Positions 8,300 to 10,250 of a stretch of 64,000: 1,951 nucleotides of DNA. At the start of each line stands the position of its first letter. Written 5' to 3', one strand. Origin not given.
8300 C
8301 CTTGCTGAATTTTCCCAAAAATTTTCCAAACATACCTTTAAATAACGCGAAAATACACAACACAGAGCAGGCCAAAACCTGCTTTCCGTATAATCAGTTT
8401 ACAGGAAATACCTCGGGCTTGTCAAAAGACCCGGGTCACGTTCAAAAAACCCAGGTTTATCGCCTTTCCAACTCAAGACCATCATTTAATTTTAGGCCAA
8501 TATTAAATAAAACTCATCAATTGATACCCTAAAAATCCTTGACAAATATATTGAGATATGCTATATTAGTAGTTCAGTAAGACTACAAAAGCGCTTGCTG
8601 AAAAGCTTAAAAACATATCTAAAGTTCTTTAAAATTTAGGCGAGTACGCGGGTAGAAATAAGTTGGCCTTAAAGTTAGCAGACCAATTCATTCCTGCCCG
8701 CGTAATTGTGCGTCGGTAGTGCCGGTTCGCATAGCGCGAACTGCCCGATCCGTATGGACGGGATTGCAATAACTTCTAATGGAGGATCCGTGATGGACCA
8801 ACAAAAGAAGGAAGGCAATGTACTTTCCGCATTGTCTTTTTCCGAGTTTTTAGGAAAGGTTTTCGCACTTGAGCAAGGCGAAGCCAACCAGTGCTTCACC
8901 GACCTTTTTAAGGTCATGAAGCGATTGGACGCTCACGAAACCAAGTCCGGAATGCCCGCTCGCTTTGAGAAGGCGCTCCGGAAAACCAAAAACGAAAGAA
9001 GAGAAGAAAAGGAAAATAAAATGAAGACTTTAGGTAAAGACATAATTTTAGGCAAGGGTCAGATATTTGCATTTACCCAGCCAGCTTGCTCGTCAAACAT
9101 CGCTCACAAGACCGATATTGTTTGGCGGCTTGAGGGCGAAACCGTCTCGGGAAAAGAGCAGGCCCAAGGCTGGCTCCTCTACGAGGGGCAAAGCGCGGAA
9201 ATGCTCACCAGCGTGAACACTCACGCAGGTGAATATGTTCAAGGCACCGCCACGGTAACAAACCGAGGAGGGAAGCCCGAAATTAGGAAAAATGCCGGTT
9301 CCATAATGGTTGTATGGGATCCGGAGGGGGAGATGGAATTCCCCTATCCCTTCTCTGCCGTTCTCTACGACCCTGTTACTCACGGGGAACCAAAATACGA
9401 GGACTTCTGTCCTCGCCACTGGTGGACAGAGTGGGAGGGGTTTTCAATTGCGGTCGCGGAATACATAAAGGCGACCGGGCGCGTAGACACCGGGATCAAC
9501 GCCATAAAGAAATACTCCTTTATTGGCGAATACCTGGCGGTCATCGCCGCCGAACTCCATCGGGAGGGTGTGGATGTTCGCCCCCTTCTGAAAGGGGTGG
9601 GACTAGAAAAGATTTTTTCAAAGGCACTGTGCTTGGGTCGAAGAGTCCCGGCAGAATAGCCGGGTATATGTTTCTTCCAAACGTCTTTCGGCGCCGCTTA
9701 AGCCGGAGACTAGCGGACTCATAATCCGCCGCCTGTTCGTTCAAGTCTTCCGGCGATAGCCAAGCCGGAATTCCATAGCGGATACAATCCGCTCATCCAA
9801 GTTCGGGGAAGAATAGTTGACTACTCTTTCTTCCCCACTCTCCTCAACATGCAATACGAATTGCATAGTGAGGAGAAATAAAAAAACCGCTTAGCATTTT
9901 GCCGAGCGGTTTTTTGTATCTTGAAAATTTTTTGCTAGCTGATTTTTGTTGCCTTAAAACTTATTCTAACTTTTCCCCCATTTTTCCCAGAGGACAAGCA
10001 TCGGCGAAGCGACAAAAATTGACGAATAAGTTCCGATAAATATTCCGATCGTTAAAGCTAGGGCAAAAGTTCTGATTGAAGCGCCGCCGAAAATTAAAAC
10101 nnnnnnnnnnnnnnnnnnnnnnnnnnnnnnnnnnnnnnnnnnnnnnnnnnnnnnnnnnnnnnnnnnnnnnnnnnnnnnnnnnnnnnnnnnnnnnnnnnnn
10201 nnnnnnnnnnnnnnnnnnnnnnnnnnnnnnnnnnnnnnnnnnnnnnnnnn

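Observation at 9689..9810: Tandem ~55-nt RNA module in the cassette 3' region, one copy presenting a perfect tRNA-Met-type anticodon arm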

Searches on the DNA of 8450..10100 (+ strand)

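Call 5: search_rna_families(source=window, start=9400, end=10100, threshold=evalue, max_evalue=10, show_alignments=5)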
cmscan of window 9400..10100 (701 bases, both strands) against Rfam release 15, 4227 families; matches with E-value up to 10: 23.
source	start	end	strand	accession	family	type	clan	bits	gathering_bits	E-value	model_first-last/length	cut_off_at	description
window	9803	9919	-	RF00516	ylbH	Cis-reg; leader;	-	27.4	50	0.00096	1-122/122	no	ylbH leader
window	9875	9961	-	RF04312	trpB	Cis-reg;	-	24.4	59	0.52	1-107/107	no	trpB ncRNA motif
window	9874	9944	-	RF02064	STnc370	Gene; sRNA;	-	22.4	54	2.3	1-71/71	no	Enterobacterial sRNA STnc370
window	9884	10057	-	RF02503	Atu_C9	Gene; sRNA;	-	21.7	40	0.0015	1-192/192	no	Rhizobiales sRNA Atu_C9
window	9841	9921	+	RF04312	trpB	Cis-reg;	-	19.6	59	4.5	1-107/107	no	trpB ncRNA motif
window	9879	9965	-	RF00512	Leu_leader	Cis-reg; leader;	-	18.6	50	0.35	1-148/148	no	Leucine operon leader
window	9883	9935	-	RF02844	RefA9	Gene; antisense;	-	18.5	49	3.9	1-64/64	no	Enterococcus sRNA A9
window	9880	9962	-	RF02630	Hrs12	Gene; sRNA;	-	18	70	3.5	1-87/87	no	Hfq-regulated sRNA 12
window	9849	9950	+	RF01770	rimP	Cis-reg; leader;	-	17.9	47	3.4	1-102/102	no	Gammaprotebacteria rimP leader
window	9875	9943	-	RF02074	STnc240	Gene; sRNA;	-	17.9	55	8.6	1-77/77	no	Enterobacterial sRNA STnc240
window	9880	10004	-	RF01775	RsaOG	Gene; sRNA;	-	17.4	50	5.2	1-147/147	no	RNA S.aureus Orsay G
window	9880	9952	-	RF01394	isrK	Gene; sRNA;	-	16.9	50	0.38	1-77/77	no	isrK Hfq binding RNA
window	9878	9942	-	RF02891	AgrB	Gene; antisense;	-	16.7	40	5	1-84/84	no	ArsR-gov region gene B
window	9849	9919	+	RF02063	STnc350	Gene; sRNA;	-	15.8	60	4.6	1-68/68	no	Salmonella enterica sRNA STnc350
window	9831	9885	-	RF00884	MIR815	Gene; miRNA;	-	15.4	63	7.6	1-81/81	no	MIR815 microRNA precursor family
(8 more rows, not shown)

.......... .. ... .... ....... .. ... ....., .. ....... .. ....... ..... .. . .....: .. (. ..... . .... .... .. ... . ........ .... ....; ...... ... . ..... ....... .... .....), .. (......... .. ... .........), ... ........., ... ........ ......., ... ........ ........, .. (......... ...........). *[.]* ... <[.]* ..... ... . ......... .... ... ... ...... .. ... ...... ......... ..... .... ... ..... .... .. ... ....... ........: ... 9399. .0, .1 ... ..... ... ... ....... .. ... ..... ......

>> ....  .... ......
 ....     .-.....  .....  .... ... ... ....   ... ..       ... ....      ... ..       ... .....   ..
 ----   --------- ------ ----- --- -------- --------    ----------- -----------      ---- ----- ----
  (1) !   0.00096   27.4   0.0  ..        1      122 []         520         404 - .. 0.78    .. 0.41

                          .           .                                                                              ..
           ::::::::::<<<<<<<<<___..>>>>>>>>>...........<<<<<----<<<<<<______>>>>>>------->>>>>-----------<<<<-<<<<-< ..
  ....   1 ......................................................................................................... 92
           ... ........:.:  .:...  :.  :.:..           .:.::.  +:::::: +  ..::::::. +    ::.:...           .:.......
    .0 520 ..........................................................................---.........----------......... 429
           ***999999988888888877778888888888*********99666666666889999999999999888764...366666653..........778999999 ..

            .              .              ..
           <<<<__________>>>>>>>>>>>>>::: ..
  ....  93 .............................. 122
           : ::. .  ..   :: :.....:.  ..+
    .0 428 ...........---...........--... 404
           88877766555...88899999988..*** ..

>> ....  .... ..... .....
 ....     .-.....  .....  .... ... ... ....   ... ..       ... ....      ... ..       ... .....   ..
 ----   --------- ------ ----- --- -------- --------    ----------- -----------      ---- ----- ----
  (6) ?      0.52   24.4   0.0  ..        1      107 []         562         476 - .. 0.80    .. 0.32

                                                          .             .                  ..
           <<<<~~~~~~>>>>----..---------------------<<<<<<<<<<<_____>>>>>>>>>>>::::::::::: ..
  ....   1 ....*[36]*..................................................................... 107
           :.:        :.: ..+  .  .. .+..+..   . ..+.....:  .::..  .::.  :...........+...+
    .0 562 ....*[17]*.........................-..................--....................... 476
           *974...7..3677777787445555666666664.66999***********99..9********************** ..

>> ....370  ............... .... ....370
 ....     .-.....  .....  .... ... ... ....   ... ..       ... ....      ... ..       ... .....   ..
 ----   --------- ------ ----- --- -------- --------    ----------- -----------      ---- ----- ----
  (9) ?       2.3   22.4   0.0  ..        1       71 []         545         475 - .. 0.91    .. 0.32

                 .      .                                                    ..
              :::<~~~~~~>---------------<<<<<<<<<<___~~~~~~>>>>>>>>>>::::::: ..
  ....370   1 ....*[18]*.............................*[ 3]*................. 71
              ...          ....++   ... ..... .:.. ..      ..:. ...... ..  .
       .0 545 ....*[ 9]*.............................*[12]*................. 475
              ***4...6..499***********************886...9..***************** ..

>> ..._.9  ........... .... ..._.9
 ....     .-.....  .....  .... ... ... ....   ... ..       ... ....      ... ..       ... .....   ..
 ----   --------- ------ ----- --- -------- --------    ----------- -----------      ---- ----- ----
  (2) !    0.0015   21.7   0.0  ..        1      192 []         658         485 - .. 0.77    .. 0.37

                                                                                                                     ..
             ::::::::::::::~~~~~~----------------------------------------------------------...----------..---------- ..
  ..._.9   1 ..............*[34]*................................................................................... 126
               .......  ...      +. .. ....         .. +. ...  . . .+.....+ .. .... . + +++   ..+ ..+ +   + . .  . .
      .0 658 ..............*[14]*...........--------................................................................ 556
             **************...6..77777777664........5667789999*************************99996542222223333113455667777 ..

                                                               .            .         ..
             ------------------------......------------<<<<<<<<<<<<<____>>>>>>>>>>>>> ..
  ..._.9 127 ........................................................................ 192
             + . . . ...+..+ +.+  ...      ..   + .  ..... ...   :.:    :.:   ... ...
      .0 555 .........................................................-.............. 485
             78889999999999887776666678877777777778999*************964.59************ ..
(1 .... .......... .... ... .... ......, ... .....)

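Call 33: search_dna_similar(query=window:8450-9960:+, collection=phages, mode=distant, max_evalue=0.01)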
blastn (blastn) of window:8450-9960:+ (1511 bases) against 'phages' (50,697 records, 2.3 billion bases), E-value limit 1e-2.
No match.

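Call 41: search_rna_families(source=window, start=9680, end=9830, threshold=evalue, max_evalue=10, show_alignments=4)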
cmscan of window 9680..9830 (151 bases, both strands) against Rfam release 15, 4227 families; matches with E-value up to 10: 1.
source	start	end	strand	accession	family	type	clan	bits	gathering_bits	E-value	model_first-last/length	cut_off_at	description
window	9730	9758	-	RF02054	STnc420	Gene; sRNA;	-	14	70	3.4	1-58/58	no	Salmonella enterica sRNA STnc420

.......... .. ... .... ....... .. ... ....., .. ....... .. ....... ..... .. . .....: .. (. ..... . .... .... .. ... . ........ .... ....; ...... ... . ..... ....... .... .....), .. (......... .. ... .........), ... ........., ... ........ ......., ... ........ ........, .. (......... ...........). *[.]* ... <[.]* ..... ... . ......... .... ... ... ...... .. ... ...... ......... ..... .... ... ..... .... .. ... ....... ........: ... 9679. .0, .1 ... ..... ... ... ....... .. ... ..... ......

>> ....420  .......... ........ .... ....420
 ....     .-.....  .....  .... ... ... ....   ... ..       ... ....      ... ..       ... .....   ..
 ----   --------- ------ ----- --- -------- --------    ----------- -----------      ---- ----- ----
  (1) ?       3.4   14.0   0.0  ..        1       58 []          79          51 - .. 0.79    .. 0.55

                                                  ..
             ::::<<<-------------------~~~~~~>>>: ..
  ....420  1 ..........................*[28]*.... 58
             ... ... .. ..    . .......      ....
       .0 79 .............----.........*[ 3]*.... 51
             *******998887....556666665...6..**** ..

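Call 86: search_dna_similar(query=window:9686-9816:+, collection=phages, mode=distant, max_evalue=10, max_rows=15)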
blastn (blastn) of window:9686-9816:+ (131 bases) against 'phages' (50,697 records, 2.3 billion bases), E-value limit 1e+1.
Records with a match: 5; places in all: 5; records where one place covers at least 80% of the query: 0.
Best place of each record, by identity: >=99% 3; 80-90% 2.
By first word of the organism name: Bacteriophage 2; Synechococcus 2; EBPR 1.
By host as written in the record: - 3; Synechococcus sp. MW02 2.
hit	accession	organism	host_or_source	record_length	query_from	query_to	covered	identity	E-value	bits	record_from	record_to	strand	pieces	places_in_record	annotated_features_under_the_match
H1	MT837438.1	Bacteriophage sp.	human fecal samples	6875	27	60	26%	82.4%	5e+0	36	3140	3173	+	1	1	record has no annotation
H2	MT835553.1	Bacteriophage sp.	human fecal samples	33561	16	46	24%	84.8%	5e+0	36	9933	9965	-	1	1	record has no annotation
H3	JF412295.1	EBPR podovirus 2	-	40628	61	79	15%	100.0%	5e+0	36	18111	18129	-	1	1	gp28: peptidoglycan hydrolase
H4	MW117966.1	Synechococcus phage S-H9-1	Synechococcus sp. MW02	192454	27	45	15%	100.0%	5e+0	36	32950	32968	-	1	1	none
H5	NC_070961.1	Synechococcus phage S-H9-1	Synechococcus sp. MW02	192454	27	45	15%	100.0%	5e+0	36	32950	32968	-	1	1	none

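Call 87: search_dna_similar(query=window:9686-9816:+, collection=plasmids, mode=distant, max_evalue=10, max_rows=15)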
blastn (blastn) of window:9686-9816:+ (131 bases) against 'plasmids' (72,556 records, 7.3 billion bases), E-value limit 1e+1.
Records with a match: 11; places in all: 11; records where one place covers at least 80% of the query: 0.
Best place of each record, by identity: >=99% 6; 95-99% 1; 90-95% 1; 80-90% 1; 60-80% 2.
By first word of the organism name: Cupriavidus 6; Rhodococcus 2; Streptomyces 1; Sphingobium 1; Bacteroides 1.
By predicted mobility (MOB-suite, as given by PLSDB): conjugative 5; non-mobilizable 4; mobilizable 2.
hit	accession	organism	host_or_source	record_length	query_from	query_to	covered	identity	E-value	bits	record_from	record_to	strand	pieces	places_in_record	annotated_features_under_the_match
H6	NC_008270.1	Rhodococcus jostii RHA1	-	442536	39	84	35%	78.7%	4e+0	37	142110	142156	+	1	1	hypothetical protein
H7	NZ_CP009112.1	Rhodococcus opacus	soil sample, Enrichment culture with ...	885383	39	84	35%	78.7%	4e+0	37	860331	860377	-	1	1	hypothetical protein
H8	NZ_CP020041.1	Streptomyces sp. 3211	pure culture,soil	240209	27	62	27%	83.3%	1e+0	39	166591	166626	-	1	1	none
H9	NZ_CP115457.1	Sphingobium yanoikuyae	cell culture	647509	61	86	20%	92.3%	1e+0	39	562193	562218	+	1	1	none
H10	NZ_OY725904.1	Bacteroides finegoldii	-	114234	72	95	18%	96.0%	4e+0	38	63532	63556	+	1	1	phosphotransferase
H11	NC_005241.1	Cupriavidus necator H16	-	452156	27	46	15%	100.0%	4e+0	37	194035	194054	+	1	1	none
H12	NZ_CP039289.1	Cupriavidus necator H16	single cell,sludge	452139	27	46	15%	100.0%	4e+0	37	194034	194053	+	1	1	none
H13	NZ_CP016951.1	Cupriavidus taiwanensis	Mimosa,single cell,nodules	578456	27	46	15%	100.0%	4e+0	37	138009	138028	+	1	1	none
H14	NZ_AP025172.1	Cupriavidus sp. P-10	-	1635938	27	46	15%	100.0%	4e+0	37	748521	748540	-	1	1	none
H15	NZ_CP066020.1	Cupriavidus necator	-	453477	27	46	15%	100.0%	4e+0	37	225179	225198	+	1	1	none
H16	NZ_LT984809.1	Cupriavidus taiwanensis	-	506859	27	46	15%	100.0%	4e+0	37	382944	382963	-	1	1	none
